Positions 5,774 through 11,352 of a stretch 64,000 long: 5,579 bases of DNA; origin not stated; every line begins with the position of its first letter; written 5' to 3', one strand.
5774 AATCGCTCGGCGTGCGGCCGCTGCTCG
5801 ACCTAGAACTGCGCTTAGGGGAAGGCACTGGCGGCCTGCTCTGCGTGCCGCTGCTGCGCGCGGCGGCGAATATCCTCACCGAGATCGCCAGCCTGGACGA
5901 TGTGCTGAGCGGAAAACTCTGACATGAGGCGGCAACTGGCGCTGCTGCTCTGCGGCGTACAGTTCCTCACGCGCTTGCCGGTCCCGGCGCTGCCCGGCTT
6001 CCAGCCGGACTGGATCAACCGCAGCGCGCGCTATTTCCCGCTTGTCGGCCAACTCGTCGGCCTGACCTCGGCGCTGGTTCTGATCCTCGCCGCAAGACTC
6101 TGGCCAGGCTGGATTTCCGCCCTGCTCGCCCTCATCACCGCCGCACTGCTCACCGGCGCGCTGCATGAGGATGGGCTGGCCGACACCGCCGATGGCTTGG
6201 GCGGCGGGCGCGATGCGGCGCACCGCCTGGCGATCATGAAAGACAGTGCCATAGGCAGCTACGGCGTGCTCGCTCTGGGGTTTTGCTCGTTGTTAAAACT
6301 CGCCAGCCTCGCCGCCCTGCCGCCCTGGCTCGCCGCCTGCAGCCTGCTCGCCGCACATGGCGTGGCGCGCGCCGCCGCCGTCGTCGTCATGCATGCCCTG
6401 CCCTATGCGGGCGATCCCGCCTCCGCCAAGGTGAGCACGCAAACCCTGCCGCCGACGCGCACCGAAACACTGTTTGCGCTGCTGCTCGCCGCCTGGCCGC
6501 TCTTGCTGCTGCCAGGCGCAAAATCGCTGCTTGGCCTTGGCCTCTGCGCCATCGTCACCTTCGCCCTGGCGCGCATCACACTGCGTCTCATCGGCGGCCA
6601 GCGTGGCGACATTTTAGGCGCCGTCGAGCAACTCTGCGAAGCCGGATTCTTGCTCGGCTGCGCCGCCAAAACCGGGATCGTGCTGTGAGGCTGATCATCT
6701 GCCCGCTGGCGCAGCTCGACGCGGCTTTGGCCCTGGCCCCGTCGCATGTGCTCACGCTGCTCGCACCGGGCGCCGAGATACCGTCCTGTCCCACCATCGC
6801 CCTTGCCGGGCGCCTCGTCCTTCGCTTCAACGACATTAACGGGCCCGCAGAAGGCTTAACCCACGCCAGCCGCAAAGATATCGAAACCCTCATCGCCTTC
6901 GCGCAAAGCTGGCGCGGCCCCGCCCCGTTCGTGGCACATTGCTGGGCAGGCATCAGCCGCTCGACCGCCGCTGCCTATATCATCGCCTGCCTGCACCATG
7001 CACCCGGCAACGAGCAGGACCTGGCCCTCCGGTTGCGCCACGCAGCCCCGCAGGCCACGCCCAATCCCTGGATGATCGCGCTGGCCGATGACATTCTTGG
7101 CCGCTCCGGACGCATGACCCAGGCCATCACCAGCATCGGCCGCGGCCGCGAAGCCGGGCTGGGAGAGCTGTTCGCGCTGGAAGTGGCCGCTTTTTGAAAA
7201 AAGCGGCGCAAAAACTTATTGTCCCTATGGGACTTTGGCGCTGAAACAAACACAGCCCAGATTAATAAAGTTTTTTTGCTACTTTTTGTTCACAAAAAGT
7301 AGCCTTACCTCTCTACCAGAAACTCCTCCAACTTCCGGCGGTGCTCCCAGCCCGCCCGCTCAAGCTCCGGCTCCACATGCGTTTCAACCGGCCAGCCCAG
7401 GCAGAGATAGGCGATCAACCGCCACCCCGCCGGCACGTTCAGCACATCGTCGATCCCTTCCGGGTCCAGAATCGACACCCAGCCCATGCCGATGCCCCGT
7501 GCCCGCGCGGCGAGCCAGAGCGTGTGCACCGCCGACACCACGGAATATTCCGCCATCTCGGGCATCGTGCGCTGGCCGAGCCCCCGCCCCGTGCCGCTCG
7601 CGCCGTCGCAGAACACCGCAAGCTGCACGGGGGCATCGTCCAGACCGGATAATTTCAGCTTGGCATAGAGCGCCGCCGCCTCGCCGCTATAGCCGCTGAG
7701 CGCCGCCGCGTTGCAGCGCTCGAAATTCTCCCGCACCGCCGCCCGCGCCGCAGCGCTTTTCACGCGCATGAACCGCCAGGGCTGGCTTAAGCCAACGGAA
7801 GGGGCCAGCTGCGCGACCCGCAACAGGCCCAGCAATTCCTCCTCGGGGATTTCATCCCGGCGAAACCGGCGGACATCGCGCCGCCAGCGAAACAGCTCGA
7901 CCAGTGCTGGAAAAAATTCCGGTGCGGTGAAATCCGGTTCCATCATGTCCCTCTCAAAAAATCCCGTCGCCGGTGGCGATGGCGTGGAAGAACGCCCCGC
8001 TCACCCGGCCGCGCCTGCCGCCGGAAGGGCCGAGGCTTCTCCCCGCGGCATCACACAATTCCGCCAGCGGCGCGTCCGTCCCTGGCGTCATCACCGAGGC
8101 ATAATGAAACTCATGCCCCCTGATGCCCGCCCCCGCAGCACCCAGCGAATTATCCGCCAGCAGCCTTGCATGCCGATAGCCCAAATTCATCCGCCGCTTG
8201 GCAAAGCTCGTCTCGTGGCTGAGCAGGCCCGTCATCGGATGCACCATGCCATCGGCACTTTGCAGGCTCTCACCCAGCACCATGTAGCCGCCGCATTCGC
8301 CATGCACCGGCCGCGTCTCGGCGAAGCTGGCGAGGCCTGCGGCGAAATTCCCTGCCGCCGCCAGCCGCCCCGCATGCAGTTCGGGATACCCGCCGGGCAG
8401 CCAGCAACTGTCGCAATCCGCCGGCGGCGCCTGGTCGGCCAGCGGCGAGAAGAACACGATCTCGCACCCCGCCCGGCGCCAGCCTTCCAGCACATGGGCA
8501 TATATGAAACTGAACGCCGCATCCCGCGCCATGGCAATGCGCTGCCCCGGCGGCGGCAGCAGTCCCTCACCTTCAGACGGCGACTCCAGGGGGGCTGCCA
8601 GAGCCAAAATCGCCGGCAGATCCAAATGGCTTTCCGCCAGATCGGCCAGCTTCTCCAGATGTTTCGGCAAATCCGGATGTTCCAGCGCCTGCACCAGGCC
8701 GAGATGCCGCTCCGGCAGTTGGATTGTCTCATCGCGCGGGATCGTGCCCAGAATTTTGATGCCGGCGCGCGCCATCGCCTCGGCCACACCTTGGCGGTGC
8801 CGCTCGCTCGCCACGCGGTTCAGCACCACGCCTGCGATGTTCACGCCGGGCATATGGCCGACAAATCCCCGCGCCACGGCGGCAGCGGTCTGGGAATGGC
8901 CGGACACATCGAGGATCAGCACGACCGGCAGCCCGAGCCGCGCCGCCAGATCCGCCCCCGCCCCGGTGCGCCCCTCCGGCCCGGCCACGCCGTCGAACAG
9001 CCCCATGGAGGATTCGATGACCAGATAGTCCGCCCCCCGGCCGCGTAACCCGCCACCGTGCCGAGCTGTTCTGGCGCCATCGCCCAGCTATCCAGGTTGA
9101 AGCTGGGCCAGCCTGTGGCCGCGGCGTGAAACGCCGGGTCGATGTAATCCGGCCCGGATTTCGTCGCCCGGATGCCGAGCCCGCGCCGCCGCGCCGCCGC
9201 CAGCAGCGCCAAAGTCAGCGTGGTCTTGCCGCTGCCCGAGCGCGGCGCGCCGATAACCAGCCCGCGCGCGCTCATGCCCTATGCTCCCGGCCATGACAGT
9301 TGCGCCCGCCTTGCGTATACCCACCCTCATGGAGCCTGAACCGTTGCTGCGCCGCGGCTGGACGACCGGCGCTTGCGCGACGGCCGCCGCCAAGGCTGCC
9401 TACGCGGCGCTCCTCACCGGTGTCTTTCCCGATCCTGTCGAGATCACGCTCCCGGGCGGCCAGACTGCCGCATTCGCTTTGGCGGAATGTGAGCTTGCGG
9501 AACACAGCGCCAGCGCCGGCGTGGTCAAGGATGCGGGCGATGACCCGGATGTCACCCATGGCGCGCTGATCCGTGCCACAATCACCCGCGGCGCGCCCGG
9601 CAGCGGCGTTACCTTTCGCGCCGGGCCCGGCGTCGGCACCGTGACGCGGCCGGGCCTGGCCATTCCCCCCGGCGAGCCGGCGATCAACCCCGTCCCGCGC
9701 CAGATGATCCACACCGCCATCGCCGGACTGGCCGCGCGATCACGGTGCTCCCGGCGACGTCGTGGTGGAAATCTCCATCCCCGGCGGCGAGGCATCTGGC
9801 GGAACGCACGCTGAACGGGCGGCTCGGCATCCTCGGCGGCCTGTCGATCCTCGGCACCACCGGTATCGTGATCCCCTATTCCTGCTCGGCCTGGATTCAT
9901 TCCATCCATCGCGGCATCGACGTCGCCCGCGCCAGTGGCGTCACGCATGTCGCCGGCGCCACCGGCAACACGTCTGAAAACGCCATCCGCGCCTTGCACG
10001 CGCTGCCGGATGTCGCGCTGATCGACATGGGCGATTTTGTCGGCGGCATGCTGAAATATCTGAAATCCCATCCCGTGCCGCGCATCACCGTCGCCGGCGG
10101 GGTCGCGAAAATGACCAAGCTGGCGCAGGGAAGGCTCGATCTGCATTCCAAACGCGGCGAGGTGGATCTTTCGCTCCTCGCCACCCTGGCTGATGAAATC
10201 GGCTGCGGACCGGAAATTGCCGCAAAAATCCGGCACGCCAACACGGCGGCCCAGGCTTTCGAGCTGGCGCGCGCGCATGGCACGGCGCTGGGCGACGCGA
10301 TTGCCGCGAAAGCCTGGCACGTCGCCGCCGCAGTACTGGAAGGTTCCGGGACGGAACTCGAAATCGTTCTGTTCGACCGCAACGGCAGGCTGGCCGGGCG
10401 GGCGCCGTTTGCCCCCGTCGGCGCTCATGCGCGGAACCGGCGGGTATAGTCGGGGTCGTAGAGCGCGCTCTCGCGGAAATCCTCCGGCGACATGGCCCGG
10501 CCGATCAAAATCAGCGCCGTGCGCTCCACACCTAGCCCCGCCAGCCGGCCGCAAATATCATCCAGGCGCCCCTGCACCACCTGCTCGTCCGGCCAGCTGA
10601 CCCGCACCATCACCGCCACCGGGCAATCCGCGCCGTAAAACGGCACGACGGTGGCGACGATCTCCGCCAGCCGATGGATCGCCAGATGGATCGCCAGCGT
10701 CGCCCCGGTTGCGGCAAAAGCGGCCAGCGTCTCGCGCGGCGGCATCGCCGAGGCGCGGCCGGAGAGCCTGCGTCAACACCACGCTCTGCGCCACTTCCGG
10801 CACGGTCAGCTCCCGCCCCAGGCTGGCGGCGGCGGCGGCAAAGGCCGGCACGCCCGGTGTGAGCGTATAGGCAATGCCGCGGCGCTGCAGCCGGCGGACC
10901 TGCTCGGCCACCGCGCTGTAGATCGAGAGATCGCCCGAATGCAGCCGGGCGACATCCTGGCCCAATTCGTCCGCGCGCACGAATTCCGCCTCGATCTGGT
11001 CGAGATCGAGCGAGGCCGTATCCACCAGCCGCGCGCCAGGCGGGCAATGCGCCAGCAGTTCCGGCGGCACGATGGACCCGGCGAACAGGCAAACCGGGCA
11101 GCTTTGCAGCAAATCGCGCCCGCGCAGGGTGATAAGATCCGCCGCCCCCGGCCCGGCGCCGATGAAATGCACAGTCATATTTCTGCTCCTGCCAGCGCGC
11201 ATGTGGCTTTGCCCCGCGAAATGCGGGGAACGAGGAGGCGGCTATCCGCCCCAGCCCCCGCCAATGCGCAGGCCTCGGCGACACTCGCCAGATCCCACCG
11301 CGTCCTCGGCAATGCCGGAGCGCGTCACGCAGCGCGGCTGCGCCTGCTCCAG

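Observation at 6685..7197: CX5R phosphatase coupled to cobT-cobS: candidate non-orthologous replacement for CobC (alpha-ribazole-5'-P / AdoCbl-5'-P phosphatase)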

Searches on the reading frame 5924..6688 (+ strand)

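Call 37: search_protein_families(library=pfam, proteins=[window:5924-6688:+], max_evalue=0.00001)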
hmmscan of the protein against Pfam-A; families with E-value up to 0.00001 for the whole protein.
window:5924-6688:+ (254 aa): 1 family
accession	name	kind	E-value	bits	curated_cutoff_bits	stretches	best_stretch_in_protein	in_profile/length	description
PF02654.20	CobS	-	7.1e-51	173.7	23.2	1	12-244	2-207/207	Cobalamin-5-phosphate synthase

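Call 78: search_protein_families(library=ncbifam, proteins=[window:5924-6688:+], max_evalue=1e-10)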
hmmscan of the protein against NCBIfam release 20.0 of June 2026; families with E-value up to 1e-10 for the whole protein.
window:5924-6688:+ (254 aa): 6 families
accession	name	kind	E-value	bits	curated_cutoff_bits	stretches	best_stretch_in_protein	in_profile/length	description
NF001277.0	PRK00235.1-3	equivalog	2.5e-62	210.8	273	1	1-247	1-250/255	adenosylcobinamide-GDP ribazoletransferase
NF001276.0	PRK00235.1-2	equivalog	3.8e-44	151.1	322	1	11-246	13-256/260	adenosylcobinamide-GDP ribazoletransferase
TIGR00317.1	cobS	equivalog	2.6e-36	125.7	110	1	12-246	9-241/241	adenosylcobinamide-GDP ribazoletransferase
NF001278.0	PRK00235.1-5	equivalog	8.9e-35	120.5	252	1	8-249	5-244/246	adenosylcobinamide-GDP ribazoletransferase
NF001279.0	PRK00235.2-1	equivalog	3.4e-14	53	282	1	10-234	7-232/248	adenosylcobinamide-GDP ribazoletransferase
NF001282.0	PRK00235.2-4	equivalog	6.5e-11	42.1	342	0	12-240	29-272/286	adenosylcobinamide-GDP ribazoletransferase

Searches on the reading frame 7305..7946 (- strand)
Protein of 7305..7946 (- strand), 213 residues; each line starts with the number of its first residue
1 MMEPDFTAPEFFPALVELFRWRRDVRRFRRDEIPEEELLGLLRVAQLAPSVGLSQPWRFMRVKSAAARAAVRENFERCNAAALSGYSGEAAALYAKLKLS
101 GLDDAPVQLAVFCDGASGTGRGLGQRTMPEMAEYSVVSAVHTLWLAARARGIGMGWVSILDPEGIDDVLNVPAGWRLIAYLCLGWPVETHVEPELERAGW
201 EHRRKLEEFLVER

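Call 37: search_protein_families(library=pfam, proteins=[window:7305-7946:-], max_evalue=0.00001)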
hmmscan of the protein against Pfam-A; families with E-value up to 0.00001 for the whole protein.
window:7305-7946:- (213 aa): 1 family
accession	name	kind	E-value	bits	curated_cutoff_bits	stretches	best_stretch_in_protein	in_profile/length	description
PF00881.29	Nitroreductase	-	3.5e-29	102.6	23.5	1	20-185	2-167/167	Nitroreductase family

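Call 49: search_protein_families(library=ncbifam, proteins=[window:7305-7946:-], max_evalue=0.001)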
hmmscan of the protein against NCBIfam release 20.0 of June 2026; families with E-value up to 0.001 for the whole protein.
window:7305-7946:- (213 aa): 5 families
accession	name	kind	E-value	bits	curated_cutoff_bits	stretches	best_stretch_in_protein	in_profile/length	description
TIGR02476.1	BluB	equivalog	2e-82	275.5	150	1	14-208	8-202/205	5,6-dimethylbenzimidazole synthase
TIGR03553.1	F420_FbiB_CTERM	equivalog_domain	1e-11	45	249.55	1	21-190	5-179/194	F420 biosynthesis protein FbiB, C-terminal domain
NF009810.0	PRK13294.1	equivalog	3.3e-11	42.7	304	1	21-191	260-435/449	coenzyme F420-0:L-glutamate ligase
NF003768.0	PRK05365.1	equivalog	3.4e-10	39.7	152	1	15-81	14-80/200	malonic semialdehyde reductase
NF008033.1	PRK10765.1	equivalog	8.2e-06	25.4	223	0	16-73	5-62/240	oxygen-insensitive NADPH nitroreductase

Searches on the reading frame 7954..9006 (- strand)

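Call 37: search_protein_families(library=pfam, proteins=[window:7954-9006:-], max_evalue=0.00001)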
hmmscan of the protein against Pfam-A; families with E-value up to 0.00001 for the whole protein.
window:7954-9006:- (350 aa): 3 families
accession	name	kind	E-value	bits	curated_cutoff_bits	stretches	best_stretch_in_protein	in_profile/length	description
PF07685.20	GATase_3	-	4.8e-28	98.6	27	1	156-345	1-192/196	CobB/CobQ-like glutamine amidotransferase domain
PF01656.29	CbiA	-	7.4e-08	32.8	25.4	1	34-102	55-123/125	CobQ/CobB/MinD/ParA nucleotide binding domain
PF13500.12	AAA_26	-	1.1e-07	32.3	27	1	16-95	119-194/198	AAA domain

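Call 78: search_protein_families(library=ncbifam, proteins=[window:7954-9006:-], max_evalue=1e-10)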
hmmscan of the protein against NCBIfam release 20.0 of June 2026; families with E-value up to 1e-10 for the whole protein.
window:7954-9006:- (350 aa): 5 families
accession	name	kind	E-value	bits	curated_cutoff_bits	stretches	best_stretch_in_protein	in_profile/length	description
NF002204.1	PRK01077.1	equivalog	3.2e-112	375.5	254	1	1-343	89-419/420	cobyrinic acid a,c-diamide synthase CobB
TIGR00379.1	cobB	subfamily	1.1e-72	245.3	261.4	1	1-307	87-396/449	cobyrinic/hydrogenobyrinic acid a,c-diamide synthase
NF053748.1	bifunc_CobBC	exception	8.6e-68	229.4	950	1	1-317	89-408/797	bifunctional hydrogenobyrinic acid a,c-diamide synthase/histidinol phosphate aminotransferase CobBC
NF033195.1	F430_CfbB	exception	2.2e-64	218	560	1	2-343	87-438/451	Ni-sirohydrochlorin a,c-diamide synthase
NF010471.0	PRK13896.1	equivalog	1.1e-54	186.2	693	1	1-315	87-391/433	cobyrinic acid a,c-diamide synthase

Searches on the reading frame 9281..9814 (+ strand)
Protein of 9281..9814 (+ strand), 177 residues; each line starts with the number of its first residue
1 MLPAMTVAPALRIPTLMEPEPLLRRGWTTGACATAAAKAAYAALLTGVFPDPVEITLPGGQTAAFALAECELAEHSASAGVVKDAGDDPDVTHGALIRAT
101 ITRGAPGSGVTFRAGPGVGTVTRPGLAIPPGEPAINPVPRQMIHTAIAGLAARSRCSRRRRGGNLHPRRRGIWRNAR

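Call 76: search_protein_families(library=pfam, proteins=[window:9281-9814:+], max_evalue=0.00001)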
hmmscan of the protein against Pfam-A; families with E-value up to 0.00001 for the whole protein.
window:9281-9814:+ (177 aa): 1 family
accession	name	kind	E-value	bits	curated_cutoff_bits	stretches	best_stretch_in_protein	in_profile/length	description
PF01888.22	CbiD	-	1.2e-43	149.7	25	1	23-152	1-126/254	CbiD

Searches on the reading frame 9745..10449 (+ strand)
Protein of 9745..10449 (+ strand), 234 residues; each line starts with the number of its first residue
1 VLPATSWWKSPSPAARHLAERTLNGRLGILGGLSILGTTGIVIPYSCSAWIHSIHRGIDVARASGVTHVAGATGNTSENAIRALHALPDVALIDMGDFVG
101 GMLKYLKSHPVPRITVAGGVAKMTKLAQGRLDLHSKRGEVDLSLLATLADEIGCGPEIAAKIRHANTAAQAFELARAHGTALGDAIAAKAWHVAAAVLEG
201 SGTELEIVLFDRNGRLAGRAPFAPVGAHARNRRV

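Call 76: search_protein_families(library=pfam, proteins=[window:9745-10449:+], max_evalue=0.00001)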
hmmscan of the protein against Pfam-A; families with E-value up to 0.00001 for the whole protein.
window:9745-10449:+ (234 aa): 1 family
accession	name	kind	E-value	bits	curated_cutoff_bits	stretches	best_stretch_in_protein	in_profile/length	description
PF01888.22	CbiD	-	2e-37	129.3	25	1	13-129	138-254/254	CbiD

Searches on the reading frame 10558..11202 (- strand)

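Call 36: search_protein_families(library=pfam, proteins=[window:10558-11202:-], max_evalue=0.00001)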
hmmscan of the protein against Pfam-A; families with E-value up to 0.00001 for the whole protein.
window:10558-11202:- (214 aa): 1 family
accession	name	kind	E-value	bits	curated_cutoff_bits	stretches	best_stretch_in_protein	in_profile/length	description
PF00590.25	TP_methylase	-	5e-30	105.5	27.8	1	10-159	1-153/212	Tetrapyrrole (Corrin/Porphyrin) Methylases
